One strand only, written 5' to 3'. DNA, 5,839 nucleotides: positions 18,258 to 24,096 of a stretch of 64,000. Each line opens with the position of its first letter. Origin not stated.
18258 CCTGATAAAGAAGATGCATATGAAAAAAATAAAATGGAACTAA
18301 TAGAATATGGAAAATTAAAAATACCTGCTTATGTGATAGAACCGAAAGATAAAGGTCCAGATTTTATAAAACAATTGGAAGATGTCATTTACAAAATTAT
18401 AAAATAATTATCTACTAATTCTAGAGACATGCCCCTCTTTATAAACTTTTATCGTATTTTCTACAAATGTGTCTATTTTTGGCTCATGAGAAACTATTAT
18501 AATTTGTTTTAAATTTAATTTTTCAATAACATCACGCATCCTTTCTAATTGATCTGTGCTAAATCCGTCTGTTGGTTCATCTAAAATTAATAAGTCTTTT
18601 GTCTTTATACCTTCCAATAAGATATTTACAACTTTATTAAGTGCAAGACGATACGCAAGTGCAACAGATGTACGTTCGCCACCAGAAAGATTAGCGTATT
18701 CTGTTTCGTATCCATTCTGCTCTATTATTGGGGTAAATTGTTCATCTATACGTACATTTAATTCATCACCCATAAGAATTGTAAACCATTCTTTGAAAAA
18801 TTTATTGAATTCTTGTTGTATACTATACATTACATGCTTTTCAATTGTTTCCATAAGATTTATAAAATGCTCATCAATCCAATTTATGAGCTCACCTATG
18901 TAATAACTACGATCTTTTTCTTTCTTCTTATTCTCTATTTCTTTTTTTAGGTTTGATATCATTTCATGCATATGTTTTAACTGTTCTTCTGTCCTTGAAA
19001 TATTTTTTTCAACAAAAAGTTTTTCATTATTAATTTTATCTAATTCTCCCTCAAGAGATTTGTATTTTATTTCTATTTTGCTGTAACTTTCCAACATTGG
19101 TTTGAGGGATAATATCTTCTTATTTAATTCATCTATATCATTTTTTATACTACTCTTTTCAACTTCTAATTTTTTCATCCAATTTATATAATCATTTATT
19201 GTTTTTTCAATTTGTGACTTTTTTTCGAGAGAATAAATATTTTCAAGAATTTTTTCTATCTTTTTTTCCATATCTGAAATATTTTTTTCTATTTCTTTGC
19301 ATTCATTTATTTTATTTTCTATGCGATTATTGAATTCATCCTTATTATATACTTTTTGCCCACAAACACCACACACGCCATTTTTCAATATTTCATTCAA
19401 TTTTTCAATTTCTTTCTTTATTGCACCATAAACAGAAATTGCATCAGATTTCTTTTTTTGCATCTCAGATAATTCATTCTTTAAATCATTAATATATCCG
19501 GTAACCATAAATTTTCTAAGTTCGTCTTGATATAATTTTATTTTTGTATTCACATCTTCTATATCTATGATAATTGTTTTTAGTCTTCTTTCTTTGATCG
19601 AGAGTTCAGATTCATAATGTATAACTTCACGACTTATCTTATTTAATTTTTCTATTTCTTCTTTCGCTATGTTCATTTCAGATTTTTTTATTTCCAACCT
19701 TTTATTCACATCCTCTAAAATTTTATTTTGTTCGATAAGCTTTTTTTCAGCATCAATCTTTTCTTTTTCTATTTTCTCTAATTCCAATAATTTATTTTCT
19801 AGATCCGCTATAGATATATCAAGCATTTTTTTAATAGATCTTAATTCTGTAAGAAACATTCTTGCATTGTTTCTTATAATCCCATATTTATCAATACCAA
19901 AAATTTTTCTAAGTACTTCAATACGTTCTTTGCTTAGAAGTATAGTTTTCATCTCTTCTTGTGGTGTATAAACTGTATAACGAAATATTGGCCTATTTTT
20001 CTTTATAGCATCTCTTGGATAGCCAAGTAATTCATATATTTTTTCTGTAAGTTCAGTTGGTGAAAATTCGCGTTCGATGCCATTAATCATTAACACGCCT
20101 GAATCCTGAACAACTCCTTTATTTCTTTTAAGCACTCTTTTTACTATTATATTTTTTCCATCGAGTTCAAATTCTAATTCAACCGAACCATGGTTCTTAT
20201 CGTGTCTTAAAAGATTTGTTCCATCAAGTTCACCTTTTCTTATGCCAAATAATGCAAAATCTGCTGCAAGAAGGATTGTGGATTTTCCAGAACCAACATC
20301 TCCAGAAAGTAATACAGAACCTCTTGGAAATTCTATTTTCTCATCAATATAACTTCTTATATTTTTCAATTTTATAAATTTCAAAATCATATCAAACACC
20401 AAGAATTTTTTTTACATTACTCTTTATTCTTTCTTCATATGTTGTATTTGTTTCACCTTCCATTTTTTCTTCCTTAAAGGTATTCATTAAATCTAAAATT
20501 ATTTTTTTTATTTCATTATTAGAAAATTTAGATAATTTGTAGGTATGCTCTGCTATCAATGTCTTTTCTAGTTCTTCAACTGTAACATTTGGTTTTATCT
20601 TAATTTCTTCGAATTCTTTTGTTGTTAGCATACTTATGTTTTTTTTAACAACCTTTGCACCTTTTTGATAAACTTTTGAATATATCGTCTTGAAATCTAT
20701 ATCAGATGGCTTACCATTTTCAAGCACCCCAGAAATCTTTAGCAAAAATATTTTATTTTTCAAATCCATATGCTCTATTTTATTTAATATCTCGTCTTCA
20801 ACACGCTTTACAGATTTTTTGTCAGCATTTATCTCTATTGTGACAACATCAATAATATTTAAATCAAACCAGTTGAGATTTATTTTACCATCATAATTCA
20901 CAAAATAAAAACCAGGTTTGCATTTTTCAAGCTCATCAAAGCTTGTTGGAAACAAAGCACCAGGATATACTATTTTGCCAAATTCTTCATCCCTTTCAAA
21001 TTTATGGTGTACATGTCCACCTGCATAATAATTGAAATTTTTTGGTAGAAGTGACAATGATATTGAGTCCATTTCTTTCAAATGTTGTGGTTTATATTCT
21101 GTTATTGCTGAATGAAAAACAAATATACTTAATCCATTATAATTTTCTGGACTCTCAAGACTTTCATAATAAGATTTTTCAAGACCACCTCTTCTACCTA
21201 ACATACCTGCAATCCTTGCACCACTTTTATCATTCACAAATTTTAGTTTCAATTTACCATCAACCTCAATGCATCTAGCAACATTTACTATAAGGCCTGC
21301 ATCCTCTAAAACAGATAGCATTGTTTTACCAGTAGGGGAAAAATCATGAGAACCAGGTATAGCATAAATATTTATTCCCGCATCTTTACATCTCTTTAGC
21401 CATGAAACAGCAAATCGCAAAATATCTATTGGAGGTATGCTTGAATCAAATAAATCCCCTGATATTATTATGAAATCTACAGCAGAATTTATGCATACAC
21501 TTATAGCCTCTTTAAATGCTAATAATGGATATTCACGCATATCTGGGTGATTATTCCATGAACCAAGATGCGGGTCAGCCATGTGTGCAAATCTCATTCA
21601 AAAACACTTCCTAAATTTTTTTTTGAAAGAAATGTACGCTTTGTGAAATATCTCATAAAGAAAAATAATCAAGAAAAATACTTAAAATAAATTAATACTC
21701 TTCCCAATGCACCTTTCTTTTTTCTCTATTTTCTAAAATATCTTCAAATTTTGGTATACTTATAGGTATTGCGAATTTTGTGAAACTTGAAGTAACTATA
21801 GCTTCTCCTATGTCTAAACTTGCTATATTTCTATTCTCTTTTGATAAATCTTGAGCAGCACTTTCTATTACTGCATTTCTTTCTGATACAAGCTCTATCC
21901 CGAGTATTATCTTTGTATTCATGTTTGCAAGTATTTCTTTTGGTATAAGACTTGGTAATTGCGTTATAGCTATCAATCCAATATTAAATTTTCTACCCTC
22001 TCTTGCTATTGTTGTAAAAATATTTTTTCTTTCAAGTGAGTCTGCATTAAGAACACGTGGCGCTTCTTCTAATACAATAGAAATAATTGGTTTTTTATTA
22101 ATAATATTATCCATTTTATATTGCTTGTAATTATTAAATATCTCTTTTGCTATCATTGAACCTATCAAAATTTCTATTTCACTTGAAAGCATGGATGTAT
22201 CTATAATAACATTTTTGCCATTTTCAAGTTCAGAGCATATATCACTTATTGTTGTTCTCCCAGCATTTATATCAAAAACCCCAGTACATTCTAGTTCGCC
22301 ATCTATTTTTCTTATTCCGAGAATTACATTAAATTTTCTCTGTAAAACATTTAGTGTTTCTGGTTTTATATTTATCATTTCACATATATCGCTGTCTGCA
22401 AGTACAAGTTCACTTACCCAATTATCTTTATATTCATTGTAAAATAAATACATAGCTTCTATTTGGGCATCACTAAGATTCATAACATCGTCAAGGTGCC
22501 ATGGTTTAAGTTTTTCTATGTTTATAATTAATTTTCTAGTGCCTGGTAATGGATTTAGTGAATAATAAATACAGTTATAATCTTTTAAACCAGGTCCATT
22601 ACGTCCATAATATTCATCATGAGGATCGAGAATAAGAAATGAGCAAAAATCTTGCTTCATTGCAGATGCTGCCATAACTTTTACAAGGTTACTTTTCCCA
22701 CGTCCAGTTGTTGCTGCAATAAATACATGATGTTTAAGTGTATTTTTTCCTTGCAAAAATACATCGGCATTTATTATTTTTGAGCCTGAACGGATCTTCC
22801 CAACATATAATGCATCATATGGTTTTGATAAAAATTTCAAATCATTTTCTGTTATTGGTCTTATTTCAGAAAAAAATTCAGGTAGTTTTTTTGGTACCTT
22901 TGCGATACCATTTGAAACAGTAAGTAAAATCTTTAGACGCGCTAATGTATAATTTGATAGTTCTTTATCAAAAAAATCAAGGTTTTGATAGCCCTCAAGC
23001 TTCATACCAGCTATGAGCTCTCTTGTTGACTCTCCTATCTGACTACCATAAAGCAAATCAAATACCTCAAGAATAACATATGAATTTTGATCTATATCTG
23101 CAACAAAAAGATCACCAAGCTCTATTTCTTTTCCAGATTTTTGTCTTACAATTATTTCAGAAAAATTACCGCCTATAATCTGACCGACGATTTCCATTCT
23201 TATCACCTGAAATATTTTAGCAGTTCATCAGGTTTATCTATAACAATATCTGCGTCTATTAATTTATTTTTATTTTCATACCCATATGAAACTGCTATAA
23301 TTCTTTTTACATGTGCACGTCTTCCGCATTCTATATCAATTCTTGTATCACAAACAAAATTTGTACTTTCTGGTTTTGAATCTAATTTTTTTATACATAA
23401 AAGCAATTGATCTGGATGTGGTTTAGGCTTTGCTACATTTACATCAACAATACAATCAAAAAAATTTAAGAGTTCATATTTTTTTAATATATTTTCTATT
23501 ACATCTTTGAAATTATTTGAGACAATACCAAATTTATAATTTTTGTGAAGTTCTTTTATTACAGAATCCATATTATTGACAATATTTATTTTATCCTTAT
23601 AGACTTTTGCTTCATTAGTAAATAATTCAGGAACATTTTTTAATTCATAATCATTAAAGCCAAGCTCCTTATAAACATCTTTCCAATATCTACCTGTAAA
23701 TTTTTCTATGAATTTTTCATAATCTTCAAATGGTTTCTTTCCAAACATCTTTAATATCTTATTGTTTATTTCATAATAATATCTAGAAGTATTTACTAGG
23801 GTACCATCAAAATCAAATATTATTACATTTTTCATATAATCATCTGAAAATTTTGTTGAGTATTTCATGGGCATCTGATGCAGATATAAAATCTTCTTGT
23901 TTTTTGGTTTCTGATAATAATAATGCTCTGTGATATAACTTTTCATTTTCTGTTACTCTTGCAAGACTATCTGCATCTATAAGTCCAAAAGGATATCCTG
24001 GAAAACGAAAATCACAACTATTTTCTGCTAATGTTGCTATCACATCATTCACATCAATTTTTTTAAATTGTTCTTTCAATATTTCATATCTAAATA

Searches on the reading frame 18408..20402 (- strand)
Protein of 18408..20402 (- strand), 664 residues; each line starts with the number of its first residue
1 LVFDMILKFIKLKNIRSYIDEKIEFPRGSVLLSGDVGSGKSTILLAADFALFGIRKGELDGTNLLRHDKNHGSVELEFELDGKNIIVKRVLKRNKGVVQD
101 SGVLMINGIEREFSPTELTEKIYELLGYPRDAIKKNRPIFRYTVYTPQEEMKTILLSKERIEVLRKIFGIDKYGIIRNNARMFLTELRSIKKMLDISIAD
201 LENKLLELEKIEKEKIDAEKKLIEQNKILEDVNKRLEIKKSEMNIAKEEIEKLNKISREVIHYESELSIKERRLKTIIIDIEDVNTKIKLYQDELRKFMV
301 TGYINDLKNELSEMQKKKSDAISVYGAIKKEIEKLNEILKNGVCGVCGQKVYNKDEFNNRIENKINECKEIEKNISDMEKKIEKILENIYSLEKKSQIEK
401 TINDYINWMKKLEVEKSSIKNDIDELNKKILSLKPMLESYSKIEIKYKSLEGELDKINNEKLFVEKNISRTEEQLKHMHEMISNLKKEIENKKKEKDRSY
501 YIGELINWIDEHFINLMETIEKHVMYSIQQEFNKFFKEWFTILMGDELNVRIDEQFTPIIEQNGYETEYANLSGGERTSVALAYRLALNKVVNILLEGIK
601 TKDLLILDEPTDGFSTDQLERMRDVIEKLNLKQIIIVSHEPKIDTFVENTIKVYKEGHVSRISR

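Call 53: search_protein_families(library=pfam, proteins=[window:18408-20402:-], max_evalue=0.001)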
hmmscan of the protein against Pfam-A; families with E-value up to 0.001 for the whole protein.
window:18408-20402:- (664 aa): 5 families
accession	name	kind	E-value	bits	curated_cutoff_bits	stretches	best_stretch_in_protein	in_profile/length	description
PF13476.12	AAA_23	-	9.9e-21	75.7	27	1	10-242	2-199/201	AAA domain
PF13304.12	AAA_21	-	1.4e-08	35.6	27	1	457-642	131-301/304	AAA domain, putative AbiEii toxin, Type IV TA system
PF02463.25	SMC_N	-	7.4e-07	29.2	40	1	7-657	2-216/220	RecF/RecN/SMC N terminal domain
PF13555.12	AAA_29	-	2.8e-05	24.2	27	1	8-51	2-46/61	P-loop containing region of AAA domain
PF13558.12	SbcC_Walker_B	-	0.00054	20.6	27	0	565-627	26-89/90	SbcC/RAD50-like, Walker B motif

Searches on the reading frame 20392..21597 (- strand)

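Call 53: search_protein_families(library=pfam, proteins=[window:20392-21597:-], max_evalue=0.001)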
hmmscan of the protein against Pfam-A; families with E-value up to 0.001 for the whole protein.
window:20392-21597:- (401 aa): 2 families
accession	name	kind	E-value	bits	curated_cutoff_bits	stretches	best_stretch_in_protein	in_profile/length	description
PF00149.33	Metallophos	-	8.9e-13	49.5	21.5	1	1-198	1-190/191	Calcineurin-like phosphoesterase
PF12850.12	Metallophos_2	-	0.0006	20.3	27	0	1-221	1-141/154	Calcineurin-like phosphoesterase superfamily domain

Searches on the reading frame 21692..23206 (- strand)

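Call 53: search_protein_families(library=pfam, proteins=[window:21692-23206:-], max_evalue=0.001)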
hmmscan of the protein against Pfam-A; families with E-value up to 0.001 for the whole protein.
window:21692-23206:- (504 aa): 1 family
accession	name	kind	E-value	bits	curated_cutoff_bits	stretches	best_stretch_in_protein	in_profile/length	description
PF01935.23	DUF87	-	4.7e-21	76.3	23.2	1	134-356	2-220/220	Helicase HerA, central domain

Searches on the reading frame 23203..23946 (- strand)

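Call 53: search_protein_families(library=pfam, proteins=[window:23203-23946:-], max_evalue=0.001)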
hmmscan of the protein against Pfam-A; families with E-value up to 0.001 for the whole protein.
window:23203-23946:- (247 aa): 5 families
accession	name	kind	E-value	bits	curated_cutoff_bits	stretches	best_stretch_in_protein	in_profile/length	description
PF13419.12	HAD_2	-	1.4e-32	113.7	23.8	1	42-217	1-177/178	Haloacid dehalogenase-like hydrolase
PF00702.32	Hydrolase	-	5.1e-18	66.6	26.4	1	40-211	2-190/191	haloacid dehalogenase-like hydrolase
PF06888.18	Put_Phosphatase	-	4.1e-05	23.6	27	1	41-167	2-120/234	Putative Phosphatase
PF12710.13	HAD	-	7.3e-05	23.7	27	1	42-165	1-126/189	haloacid dehalogenase-like hydrolase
PF01417.26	ENTH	-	0.00077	19.9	24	0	54-154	34-119/124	ENTH domain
